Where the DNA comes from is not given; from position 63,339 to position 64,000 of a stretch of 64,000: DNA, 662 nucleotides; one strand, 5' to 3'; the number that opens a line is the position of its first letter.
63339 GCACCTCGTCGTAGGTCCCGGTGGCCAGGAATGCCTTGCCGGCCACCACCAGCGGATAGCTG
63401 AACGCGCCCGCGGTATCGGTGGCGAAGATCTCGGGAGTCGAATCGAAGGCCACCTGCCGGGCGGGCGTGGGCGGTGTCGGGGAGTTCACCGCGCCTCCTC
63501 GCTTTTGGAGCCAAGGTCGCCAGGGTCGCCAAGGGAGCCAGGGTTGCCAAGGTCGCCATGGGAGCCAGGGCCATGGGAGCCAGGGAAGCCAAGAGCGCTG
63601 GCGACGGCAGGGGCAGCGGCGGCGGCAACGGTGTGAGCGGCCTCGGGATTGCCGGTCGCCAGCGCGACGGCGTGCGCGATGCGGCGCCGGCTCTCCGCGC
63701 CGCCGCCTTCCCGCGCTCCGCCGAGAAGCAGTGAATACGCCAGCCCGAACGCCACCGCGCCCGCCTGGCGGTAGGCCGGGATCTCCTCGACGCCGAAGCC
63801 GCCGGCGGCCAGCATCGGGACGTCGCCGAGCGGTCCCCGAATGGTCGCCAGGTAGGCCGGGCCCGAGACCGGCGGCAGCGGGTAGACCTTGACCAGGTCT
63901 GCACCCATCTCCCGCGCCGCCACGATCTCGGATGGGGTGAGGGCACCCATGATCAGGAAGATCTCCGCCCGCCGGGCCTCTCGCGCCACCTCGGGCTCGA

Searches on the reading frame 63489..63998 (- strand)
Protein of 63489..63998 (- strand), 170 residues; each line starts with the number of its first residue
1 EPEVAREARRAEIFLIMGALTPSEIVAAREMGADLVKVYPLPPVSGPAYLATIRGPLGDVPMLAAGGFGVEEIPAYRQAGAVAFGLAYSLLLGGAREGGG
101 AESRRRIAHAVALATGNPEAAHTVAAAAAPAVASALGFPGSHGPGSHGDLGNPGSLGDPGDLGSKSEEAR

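Call 13: search_protein_families(library=pfam, proteins=[window:63489-63998:-], max_evalue=0.001)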
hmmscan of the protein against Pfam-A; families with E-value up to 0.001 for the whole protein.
window:63489-63998:- (170 aa): 1 family
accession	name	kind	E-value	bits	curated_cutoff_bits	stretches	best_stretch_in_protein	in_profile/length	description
PF01081.25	Aldolase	-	2.4e-08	34.1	27.8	1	3-83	92-172/196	KDPG and KHG aldolase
